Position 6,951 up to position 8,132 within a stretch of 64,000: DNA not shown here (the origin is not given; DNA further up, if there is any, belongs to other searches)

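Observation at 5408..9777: Translationally coupled array: (HIT)-CPBP protease-two RimK-like ATP-grasp ligases-HD hydrolase-DUF2752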

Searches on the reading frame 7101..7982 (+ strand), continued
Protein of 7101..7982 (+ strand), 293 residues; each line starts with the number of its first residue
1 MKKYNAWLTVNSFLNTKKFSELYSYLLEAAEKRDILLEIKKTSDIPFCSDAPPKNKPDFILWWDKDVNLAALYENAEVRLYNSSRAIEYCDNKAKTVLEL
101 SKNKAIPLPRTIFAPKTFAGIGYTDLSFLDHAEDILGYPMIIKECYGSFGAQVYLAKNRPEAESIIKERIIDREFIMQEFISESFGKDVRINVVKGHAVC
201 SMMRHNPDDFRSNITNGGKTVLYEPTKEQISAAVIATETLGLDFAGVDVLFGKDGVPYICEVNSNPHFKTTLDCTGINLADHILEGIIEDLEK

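Call 11: find_related_loci(query=A1, collection=genome_contigs, flank=8000)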
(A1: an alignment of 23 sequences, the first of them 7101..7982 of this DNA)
Query A1 (293 aa) in genome_contigs; peptide patterns used: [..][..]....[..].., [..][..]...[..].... (x = any residue, [..] = any of these).
600 stretches matched a pattern (row limit reached: there are more); 581 encode a relative of the query (tblastn E <= 1e-3); the best 80 are kept; 80 distinct loci.
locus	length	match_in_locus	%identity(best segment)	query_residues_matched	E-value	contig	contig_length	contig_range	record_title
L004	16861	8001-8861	53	1-289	7e-101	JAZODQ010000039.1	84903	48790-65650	MAG: Acetatifactor sp. isolate T1900044751_TS20190417.MAGScoT_cleanbin_000054 SGB_2218_k141_3433136, whole genome shotgu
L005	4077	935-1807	55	3-293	4e-101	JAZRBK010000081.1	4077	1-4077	MAG: Candidatus Scatosoma sp. isolate T1900045129_TC20190123.MAGScoT_cleanbin_000010 SGB_4873_k141_2671441, whole genome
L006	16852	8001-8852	56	6-291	9e-100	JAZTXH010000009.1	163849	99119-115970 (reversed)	MAG: Clostridia bacterium isolate T1900045331_YK20190020.MAGScoT_cleanbin_000004 SGB_6522_k141_1890110, whole genome sho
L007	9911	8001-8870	54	1-292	5e-99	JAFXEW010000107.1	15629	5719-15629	MAG: Lachnospiraceae bacterium isolate RGIG6352 Sheep_Rectum-4__c696204, whole genome shotgun sequence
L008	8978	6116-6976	56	6-293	3e-99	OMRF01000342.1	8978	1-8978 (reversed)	uncultured Lachnospiraceae bacterium isolate RUG811 genome assembly, contig: k87_47984051, whole genome shotgun sequence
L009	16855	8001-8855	54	6-292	3e-98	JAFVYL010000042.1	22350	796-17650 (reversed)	MAG: Clostridia bacterium isolate RGIG5509 Sheep_Colon.Co__c3412034, whole genome shotgun sequence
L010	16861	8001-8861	55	6-293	2e-97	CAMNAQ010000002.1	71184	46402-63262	MAG: uncultured Lachnospiraceae bacterium isolate SRR873598_bin.68_metaWRAP_v1.3_MAG genome assembly, contig: NODE.455_l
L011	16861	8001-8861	54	6-293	1e-95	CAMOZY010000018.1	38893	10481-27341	MAG: uncultured Lachnospiraceae bacterium isolate SRR873608_bin.82_metaWRAP_v1.3_MAG genome assembly, contig: NODE_2400_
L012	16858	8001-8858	49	6-293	1e-95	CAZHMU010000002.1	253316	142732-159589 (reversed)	MAG TPA_asm: uncultured Oscillospiraceae bacterium isolate SRP315200_co1_554 genome assembly, contig: NODE_2_length_2533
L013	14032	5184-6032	53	5-289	4e-95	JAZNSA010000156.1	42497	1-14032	MAG: Clostridia bacterium isolate T1900044811_TS20190277.MAGScoT_cleanbin_000038 SGB_2788_k141_1258238, whole genome sho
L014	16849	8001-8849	55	6-289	8e-95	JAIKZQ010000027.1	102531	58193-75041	MAG: Lachnospiraceae bacterium isolate RUI511 k141_2347633_flag=0_multi=29.9943_len=102531, whole genome shotgun sequenc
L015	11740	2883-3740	55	3-289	6e-95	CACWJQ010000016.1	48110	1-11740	MAG: uncultured Lachnospiraceae bacterium isolate RUG10641 genome assembly, contig: RUG10641_asm_16, whole genome shotgu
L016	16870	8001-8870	54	3-292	2e-94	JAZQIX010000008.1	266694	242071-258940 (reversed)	MAG: Ruminococcus sp. isolate T1900044622_TS20190088.MAGScoT_cleanbin_000012 SGB_902_k141_427441, whole genome shotgun s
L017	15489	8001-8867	51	3-293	8e-94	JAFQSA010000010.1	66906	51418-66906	MAG: Clostridia bacterium isolate RGIG2098 Goat_Colon-3__c99459, whole genome shotgun sequence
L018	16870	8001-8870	51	2-292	7e-94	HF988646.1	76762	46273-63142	Faecalibacterium sp. CAG:1138 genomic scaffold, scf66, whole genome shotgun sequence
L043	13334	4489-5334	53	5-287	4e-87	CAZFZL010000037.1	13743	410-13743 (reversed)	MAG TPA_asm: uncultured Oscillospiraceae bacterium isolate binchicken_co108_134 genome assembly, contig: NODE_9697_lengt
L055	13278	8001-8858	48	6-292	2e-86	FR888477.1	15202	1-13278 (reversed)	Eubacterium sp. CAG:274 genomic scaffold, scf51, whole genome shotgun sequence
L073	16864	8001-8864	47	4-291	1e-85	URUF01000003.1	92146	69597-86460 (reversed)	uncultured Clostridiales bacterium isolate UMGS1350 genome assembly, contig: NODE_185_length_92146_cov_7.127493, whole g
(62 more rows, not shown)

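Call 14: search_solved_structures(query=window:7101-7982:+, max_evalue=0.001, show_alignments=2)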
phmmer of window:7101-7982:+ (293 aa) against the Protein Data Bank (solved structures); distinct sequences matched with E-value up to 0.001: 12.
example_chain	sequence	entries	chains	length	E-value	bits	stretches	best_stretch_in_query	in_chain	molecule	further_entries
7qyr_A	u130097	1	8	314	5.2e-21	78.3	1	82-285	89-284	Probable alpha-L-glutamate ligase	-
7qys_A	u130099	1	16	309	2e-20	76.4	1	85-285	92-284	Probable alpha-L-glutamate ligase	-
5zct_A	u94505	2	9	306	2.2e-20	76.2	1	119-285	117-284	Ribosomal protein S6--L-glutamate ligase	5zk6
4iwx_A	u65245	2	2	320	2.4e-20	76.1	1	119-285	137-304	Ribosomal protein S6 modification protein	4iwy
3vpb_A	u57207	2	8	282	2e-13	53.4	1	70-291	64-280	Putative acetylornithine deacetylase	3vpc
3vpd_A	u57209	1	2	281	6.9e-13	51.6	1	78-285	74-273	Ribosomal protein S6 modification protein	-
5k2m_A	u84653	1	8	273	3.5e-12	49.3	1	69-289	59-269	RimK-related lysine biosynthesis protein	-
1uc8_A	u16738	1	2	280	3.3e-10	42.8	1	78-285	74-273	lysine biosynthesis enzyme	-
1uc9_A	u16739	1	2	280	4.6e-10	42.3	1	78-285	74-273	lysine biosynthesis enzyme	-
3r23_A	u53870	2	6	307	7.8e-05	25.2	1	124-268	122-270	D-alanine--D-alanine ligase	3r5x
5i47_A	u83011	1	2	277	0.00037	23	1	135-281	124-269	RimK domain protein ATP-grasp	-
7drm_A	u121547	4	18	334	0.00063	22.2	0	142-279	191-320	ATP-grasp domain-containing protein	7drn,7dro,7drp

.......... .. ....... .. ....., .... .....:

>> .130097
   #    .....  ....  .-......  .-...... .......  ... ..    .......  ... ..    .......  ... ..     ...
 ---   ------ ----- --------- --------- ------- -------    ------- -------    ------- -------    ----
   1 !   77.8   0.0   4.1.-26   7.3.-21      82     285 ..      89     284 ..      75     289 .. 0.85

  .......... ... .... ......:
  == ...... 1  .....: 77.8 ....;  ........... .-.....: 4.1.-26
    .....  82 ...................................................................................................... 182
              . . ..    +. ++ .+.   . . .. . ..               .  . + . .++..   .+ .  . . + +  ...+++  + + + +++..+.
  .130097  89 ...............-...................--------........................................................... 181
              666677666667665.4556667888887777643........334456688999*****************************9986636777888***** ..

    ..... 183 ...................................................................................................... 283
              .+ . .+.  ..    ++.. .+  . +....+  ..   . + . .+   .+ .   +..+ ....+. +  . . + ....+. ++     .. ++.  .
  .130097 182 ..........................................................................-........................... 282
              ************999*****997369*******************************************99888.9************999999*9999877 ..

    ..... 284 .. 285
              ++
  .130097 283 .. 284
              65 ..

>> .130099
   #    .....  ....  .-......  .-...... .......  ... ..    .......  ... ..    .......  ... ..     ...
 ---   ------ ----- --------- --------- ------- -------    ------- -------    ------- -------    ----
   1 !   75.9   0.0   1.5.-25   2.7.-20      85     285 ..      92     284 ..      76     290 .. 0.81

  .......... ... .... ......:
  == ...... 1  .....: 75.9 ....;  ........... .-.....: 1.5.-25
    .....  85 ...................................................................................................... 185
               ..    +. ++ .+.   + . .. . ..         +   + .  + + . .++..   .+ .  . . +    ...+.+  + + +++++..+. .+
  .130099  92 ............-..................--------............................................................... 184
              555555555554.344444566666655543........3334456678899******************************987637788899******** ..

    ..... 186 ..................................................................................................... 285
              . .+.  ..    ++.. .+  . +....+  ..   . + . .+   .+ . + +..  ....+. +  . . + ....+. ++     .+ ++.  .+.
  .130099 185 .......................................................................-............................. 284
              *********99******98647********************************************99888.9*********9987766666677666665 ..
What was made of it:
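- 7101..7982 (+): AG1: RimK-family ATP-grasp ligase (293 aa), the first half of the conserved ligase pair. Nearest solved structures by sequence are RimK 7qyr and 5zct, E ~1e-21 (call 14).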

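Call 19: find_encoding_contigs(protein=P0003, flank=7000, max_places=3)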
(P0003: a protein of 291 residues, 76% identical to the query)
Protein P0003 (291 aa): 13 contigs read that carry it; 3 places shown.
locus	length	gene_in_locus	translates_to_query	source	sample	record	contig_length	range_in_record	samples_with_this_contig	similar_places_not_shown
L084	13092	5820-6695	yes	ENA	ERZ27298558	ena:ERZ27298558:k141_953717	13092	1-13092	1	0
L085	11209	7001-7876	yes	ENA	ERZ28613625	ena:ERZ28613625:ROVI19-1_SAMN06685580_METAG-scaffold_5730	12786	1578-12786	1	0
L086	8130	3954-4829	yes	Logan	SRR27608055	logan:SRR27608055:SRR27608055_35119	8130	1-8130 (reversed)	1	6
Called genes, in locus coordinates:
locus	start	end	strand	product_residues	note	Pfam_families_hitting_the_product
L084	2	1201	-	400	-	?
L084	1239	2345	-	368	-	PF03462:PCRF, PF00472:RF-1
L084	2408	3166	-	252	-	PF01784:DUF34_NIF3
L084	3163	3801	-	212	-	PF04816:TrmK, PF12847:Methyltransf_18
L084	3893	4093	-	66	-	PF08984:DUF1858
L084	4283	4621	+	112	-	PF11969:DcpS_C, PF01230:HIT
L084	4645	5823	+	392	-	PF02517:Rce1-like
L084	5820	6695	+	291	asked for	PF02655:ATP-grasp_3, PF08443:RimK, PF02955:GSH-S_ATP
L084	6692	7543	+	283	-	PF02955:GSH-S_ATP (weak), PF08443:RimK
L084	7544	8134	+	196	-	PF01966:HD (weak)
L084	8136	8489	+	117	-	PF10825:DUF2752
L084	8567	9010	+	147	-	PF18912:DZR_2 (faint), PF12773:DZR, PF13240:Zn_Ribbon_1 (weak), PF05154:TM2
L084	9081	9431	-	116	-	-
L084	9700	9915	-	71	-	-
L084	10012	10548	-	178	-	-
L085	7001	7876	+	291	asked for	PF02655:ATP-grasp_3, PF08443:RimK, PF02955:GSH-S_ATP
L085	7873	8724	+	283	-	PF02955:GSH-S_ATP (weak), PF08443:RimK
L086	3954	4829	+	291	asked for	PF02655:ATP-grasp_3, PF08443:RimK, PF02955:GSH-S_ATP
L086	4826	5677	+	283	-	PF02955:GSH-S_ATP (weak), PF08443:RimK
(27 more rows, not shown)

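Call 20: find_encoding_contigs(protein=P0008, flank=7000, max_places=2)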
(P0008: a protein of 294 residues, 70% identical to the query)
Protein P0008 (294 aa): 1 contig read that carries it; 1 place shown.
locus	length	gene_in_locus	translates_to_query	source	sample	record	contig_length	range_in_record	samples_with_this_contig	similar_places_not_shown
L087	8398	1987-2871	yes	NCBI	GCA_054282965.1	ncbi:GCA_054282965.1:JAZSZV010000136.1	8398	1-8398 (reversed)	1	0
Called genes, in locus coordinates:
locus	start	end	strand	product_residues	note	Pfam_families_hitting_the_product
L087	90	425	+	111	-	PF11969:DcpS_C, PF01230:HIT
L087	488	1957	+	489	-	PF02517:Rce1-like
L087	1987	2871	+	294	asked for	PF02655:ATP-grasp_3, PF08443:RimK, PF02955:GSH-S_ATP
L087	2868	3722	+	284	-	PF02655:ATP-grasp_3, PF02955:GSH-S_ATP, PF08443:RimK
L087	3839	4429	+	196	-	PF01966:HD (weak)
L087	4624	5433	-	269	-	PF02811:PHP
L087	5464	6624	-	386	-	PF00389:2-Hacid_dh, PF02826:2-Hacid_dh_C, PF03446:NAD_binding_2 (weak), PF22629:ACT_AHAS_ss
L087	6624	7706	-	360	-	PF00266:Aminotran_5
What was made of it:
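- DUF2752 comes and goes as a block with the zinc-ribbon genes (calls 19, 20).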

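Call 21: find_encoding_contigs(protein=P0016, flank=7000, max_places=2)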
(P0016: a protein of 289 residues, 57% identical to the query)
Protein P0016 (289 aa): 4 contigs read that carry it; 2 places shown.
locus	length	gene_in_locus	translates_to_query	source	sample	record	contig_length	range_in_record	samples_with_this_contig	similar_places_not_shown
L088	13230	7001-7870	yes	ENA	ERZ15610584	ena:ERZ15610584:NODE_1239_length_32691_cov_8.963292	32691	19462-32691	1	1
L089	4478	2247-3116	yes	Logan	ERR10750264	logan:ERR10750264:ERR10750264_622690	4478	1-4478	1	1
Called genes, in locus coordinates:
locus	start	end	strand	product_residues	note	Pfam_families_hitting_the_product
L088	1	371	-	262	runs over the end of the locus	PF14808:TMEM164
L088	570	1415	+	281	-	PF12710:HAD (weak)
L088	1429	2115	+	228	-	PF01791:DeoC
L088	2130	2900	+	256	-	PF01048:PNP_UDP_1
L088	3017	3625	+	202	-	PF14014:DUF4230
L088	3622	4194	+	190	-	PF14014:DUF4230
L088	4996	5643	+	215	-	-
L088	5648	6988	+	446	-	-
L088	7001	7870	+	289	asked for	PF14397:ATPgrasp_ST (faint), PF02655:ATP-grasp_3, PF08443:RimK, PF02955:GSH-S_ATP (weak)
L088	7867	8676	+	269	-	PF08443:RimK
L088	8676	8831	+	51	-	-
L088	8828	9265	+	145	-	PF04397:LytTR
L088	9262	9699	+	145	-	PF11457:DUF3021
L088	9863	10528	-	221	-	PF01222:ERG4_ERG24 (weak), PF04140:ICMT, PF04191:PEMT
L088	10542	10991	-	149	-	PF01844:HNH, PF14279:HNH_5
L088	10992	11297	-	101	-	-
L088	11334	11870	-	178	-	PF13302:Acetyltransf_3, PF00583:Acetyltransf_1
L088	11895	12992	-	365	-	PF01926:MMR_HSR1, PF02421:FeoB_N (weak), PF06071:YchF-GTPase_C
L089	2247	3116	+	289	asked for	PF14397:ATPgrasp_ST (faint), PF02655:ATP-grasp_3, PF08443:RimK, PF02955:GSH-S_ATP (weak)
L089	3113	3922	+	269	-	PF08443:RimK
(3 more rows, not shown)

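Call 26: search_protein_families(library=pfam, alignment_id=A2, max_evalue=0.0001)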
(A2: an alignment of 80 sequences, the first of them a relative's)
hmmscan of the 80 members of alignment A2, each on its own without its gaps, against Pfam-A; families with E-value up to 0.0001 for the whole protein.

A. member 1, L003:5527-6591:+ (355 aa): 1 family
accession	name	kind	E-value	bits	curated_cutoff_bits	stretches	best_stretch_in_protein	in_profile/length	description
PF02517.21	Rce1-like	-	9.4e-18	64.7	22.4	1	176-261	5-93/93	Type II CAAX prenyl endopeptidase Rce1-like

B. families by the number of members that match (of 80 scanned): 91 families (the first 25 are shown)
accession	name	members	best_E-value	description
PF09397.16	FtsK_gamma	16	1.6e-27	Ftsk gamma domain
PF01580.24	FtsK_SpoIIIE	13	1.1e-73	FtsK/SpoIIIE family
PF17854.6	FtsK_alpha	13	4.2e-34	FtsK alpha domain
PF13491.11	FtsK_4TM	11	3.2e-12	4TM region of DNA translocase FtsK/SpoIIIE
PF01936.24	NYN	6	1e-15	NYN domain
PF00682.25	HMGL-like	4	6.1e-75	HMGL-like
PF22615.1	IPMS_D2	4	1e-30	Alpha-isopropylmalate synthase, post-catalytic domain-like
PF08502.15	LeuA_dimer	4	8.2e-25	LeuA allosteric (dimerisation) domain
PF12833.13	HTH_18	3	9.8e-23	Helix-turn-helix domain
PF02517.21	Rce1-like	3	1.8e-21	Type II CAAX prenyl endopeptidase Rce1-like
PF00165.29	HTH_AraC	3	4.2e-13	Bacterial regulatory helix-turn-helix proteins, AraC family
PF20703.3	nSTAND1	3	6e-05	Novel STAND NTPase 1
PF01594.21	AI-2E_transport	2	4.1e-50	AI-2E family transporter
PF06541.16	ABC_trans_CmpB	2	6.6e-35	Putative ABC-transporter type IV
PF07486.17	Hydrolase_2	2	8.5e-22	Cell Wall Hydrolase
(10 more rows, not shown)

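Call 27: search_protein_families(library=pfam, alignment_id=A3, max_evalue=0.0001)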
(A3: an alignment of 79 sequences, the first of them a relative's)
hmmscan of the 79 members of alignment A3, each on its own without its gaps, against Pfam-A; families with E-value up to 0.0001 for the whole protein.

A. member 1, L003:8321-8557:+ (79 aa): 0 families

B. families by the number of members that match (of 79 scanned): 80 families (the first 25 are shown)
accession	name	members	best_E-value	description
PF04542.20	Sigma70_r2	6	5.4e-19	Sigma-70 region 2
PF04545.22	Sigma70_r4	6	1.1e-15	Sigma-70, region 4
PF01268.25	FTHFS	5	4.1e-280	Formate--tetrahydrofolate ligase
PF00702.32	Hydrolase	5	1.1e-26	haloacid dehalogenase-like hydrolase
PF08281.18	Sigma70_r4_2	5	7.1e-14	Sigma-70, region 4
PF12710.13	HAD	5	2e-11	haloacid dehalogenase-like hydrolase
PF01381.28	HTH_3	5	6.7e-08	Helix-turn-helix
PF00365.25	PFK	4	1.7e-104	Phosphofructokinase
PF13419.12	HAD_2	4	1.8e-39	Haloacid dehalogenase-like hydrolase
PF13242.12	Hydrolase_like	4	6.3e-13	HAD-hyrolase-like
PF00155.27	Aminotran_1_2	3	1.3e-57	Aminotransferase class I and II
PF13624.11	SurA_N_3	3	9.5e-06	SurA-like N-terminal domain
PF01041.23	DegT_DnrJ_EryC1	2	1.1e-95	DegT/DnrJ/EryC1/StrS aminotransferase family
PF00152.25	tRNA-synt_2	2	6.7e-78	tRNA synthetases class II (D, K and N)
PF03073.20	TspO_MBR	2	1.4e-41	TspO/MBR family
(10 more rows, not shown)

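Call 28: search_protein_families(library=padloc, proteins=[window:7101-7982:+], max_evalue=0.01)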
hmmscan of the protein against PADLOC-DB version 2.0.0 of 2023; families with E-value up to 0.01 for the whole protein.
window:7101-7982:+ (293 aa): 0 families

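Call 29: search_protein_families(library=phrogs, proteins=[window:7101-7982:+], max_evalue=0.001)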
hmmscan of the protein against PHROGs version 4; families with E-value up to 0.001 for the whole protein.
window:7101-7982:+ (293 aa): 1 family
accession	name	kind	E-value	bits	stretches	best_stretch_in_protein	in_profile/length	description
phrog_2599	-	moron, auxiliary metabolic gene and host takeover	6.5e-18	65.7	1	79-275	106-295/708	ribosomal protein S6 glutaminyl transferase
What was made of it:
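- AG1's best sequence matches are RimK structures (call 14), and it matches a PHROG family annotated as an S6-modifying enzyme (call 29).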

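Call 36: find_encoding_contigs(protein=P0014, flank=6000, max_places=1)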
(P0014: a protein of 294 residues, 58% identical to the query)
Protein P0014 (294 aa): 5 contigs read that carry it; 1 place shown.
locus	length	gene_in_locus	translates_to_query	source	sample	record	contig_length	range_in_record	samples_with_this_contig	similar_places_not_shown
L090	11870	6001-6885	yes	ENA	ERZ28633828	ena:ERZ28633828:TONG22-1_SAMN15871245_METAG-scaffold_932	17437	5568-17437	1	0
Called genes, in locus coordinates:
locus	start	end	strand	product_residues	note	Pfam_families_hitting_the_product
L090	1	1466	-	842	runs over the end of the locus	PF01841:Transglut_core, PF04473:DUF553 (faint), PF19127:Choline_bind_3 (faint)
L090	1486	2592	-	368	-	PF03462:PCRF, PF00472:RF-1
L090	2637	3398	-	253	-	PF01784:DUF34_NIF3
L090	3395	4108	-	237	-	PF12847:Methyltransf_18, PF04816:TrmK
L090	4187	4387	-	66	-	PF08984:DUF1858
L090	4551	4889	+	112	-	PF11969:DcpS_C, PF01230:HIT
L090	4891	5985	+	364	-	PF02517:Rce1-like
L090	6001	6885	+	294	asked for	PF02655:ATP-grasp_3, PF08443:RimK, PF07478:Dala_Dala_lig_C (weak), PF02955:GSH-S_ATP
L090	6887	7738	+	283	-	PF02655:ATP-grasp_3, PF08443:RimK, PF02955:GSH-S_ATP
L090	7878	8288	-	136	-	-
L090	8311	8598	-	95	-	-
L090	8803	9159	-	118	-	-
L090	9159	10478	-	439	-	PF02618:YceG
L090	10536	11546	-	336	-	PF02517:Rce1-like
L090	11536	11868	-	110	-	?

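Call 37: find_encoding_contigs(protein=P0019, flank=6000, max_places=1)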
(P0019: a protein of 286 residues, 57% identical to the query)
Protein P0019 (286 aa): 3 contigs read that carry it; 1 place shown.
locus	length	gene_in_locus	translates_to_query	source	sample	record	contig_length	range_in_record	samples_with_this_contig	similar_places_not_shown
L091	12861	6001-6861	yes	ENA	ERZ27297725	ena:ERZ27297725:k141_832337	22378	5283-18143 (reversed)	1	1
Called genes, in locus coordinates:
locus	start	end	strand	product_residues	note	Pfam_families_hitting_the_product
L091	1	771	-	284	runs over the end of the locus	PF01261:AP_endonuc_2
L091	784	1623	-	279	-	-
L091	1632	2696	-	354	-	PF01408:GFO_IDH_MocA, PF22725:GFO_IDH_MocA_C3, PF02894:GFO_IDH_MocA_C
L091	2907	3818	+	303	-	PF02311:AraC_binding, PF07883:Cupin_2 (weak), PF12833:HTH_18, PF00165:HTH_AraC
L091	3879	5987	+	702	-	PF00933:Glyco_hydro_3, PF01915:Glyco_hydro_3_C, PF14310:Fn3-like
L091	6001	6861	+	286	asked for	PF02655:ATP-grasp_3, PF08443:RimK, PF02955:GSH-S_ATP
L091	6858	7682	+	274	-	PF08443:RimK, PF02955:GSH-S_ATP (weak)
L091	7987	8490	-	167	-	PF03449:GreA_GreB_N, PF01272:GreA_GreB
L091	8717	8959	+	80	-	-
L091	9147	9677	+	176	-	PF00719:Pyrophosphatase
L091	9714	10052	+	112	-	PF01325:Fe_dep_repress, PF12802:MarR_2 (faint), PF02742:Fe_dep_repr_C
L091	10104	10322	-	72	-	PF12669:FeoB_associated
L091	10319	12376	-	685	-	PF01926:MMR_HSR1, PF02421:FeoB_N, PF07670:Gate, PF07664:FeoB_C, PF07670:Gate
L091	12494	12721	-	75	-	PF04023:FeoA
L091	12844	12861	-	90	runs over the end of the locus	PF12844:HTH_19, PF13560:HTH_31, PF01381:HTH_3, PF13443:HTH_26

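Call 38: find_encoding_contigs(protein=P0010, flank=6000, max_places=1)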
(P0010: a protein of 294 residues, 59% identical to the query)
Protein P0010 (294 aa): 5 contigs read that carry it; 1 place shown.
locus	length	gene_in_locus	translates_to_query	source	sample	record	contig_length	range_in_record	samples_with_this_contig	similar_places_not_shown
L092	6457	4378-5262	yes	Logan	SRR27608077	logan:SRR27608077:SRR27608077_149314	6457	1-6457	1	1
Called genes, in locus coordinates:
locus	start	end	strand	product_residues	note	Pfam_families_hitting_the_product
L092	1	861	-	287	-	?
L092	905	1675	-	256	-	PF01784:DUF34_NIF3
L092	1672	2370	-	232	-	PF12847:Methyltransf_18, PF04816:TrmK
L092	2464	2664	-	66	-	PF08984:DUF1858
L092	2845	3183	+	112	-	PF11969:DcpS_C, PF01230:HIT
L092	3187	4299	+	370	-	PF02517:Rce1-like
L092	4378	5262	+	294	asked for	PF08443:RimK, PF02655:ATP-grasp_3, PF02955:GSH-S_ATP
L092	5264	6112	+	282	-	PF02655:ATP-grasp_3 (weak), PF08443:RimK, PF02955:GSH-S_ATP (weak)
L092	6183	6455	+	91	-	?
